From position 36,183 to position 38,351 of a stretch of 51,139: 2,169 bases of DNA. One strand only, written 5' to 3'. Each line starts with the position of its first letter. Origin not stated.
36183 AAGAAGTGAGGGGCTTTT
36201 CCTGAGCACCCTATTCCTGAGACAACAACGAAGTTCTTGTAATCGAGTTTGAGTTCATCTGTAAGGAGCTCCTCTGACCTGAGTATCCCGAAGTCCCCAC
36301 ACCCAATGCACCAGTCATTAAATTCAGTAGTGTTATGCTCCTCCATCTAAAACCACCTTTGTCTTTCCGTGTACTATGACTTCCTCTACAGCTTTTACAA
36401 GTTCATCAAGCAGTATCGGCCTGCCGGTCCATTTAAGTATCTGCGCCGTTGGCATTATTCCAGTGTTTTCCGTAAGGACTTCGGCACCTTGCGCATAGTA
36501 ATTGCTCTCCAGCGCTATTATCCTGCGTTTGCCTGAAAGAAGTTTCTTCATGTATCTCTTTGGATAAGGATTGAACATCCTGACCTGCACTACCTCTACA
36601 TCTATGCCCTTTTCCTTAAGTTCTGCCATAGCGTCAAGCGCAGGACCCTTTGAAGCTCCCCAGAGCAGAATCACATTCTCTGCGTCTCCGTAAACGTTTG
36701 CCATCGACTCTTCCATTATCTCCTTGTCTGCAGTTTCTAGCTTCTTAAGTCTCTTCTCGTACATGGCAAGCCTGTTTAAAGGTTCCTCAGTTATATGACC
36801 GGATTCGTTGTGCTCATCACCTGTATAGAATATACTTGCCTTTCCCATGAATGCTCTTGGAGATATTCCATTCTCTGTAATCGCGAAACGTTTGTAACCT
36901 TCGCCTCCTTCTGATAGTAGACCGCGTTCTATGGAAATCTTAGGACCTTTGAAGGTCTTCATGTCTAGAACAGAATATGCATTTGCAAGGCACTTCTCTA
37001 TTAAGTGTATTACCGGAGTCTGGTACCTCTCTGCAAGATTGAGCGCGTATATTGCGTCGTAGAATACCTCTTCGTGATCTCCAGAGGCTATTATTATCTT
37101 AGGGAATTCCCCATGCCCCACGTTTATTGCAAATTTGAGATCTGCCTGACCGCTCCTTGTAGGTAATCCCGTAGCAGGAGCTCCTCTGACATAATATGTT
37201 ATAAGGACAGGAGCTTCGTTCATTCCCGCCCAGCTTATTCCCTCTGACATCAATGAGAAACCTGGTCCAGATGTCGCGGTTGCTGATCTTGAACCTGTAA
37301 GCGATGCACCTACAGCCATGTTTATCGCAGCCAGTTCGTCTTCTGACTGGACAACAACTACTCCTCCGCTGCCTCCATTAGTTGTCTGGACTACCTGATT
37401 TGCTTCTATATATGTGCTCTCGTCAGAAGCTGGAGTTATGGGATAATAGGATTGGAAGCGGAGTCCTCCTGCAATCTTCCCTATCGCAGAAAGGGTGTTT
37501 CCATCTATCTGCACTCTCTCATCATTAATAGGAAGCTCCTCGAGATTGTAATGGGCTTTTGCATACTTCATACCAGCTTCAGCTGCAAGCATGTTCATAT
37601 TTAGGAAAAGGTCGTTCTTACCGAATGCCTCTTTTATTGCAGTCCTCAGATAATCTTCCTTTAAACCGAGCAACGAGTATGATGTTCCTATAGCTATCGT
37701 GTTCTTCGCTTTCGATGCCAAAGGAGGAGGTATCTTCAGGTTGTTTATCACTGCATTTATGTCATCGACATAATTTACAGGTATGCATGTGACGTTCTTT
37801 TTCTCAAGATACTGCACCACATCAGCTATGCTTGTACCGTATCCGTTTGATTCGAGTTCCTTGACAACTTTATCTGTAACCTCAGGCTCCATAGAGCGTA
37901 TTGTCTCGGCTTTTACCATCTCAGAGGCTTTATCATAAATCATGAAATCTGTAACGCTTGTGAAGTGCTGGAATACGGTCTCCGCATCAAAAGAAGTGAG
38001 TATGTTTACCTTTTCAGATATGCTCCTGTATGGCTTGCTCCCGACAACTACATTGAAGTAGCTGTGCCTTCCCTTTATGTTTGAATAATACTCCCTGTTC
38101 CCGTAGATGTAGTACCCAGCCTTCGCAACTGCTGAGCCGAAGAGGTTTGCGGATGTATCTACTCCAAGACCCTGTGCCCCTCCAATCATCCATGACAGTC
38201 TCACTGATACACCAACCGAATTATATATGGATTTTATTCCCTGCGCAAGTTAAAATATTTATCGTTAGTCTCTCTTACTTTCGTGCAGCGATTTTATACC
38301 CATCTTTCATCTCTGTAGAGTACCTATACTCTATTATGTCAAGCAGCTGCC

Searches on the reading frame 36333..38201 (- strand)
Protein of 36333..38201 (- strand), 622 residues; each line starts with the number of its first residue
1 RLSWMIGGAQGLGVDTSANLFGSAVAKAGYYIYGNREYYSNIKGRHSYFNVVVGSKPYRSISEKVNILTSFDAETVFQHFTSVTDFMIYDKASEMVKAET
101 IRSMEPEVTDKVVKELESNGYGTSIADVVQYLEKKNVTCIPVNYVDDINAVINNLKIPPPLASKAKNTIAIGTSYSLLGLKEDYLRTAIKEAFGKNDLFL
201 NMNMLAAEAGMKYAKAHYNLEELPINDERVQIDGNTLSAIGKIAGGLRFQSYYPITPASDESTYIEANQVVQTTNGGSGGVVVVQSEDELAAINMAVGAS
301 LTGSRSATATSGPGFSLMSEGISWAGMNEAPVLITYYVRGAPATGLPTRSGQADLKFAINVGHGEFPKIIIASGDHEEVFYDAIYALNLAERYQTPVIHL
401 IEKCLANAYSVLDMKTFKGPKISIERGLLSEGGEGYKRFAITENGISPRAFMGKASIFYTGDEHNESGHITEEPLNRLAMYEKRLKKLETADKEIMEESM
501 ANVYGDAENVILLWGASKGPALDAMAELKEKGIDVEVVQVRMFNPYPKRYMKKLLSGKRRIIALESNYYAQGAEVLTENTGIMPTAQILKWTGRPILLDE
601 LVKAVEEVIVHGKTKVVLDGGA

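Call 74: search_protein_families(library=pfam, proteins=[window:36333-38201:-], max_evalue=0.00001)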
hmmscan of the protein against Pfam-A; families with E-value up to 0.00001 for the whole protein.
window:36333-38201:- (622 aa): 4 families
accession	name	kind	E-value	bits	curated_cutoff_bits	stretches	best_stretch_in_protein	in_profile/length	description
PF01855.24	POR_N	-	6e-52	177.1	27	1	241-479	2-227/231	Pyruvate flavodoxin/ferredoxin oxidoreductase, thiamine diP-bdg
PF01558.24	POR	-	3.8e-26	92.7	27.4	1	11-211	2-172/173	Pyruvate ferredoxin/flavodoxin oxidoreductase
PF17147.9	PFOR_II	-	3.3e-09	37.5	27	1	507-577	1-72/102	Pyruvate:ferredoxin oxidoreductase core domain II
PF02780.25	Transketolase_C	-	1.1e-07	32.3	25.9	1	510-573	13-76/124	Transketolase, C-terminal domain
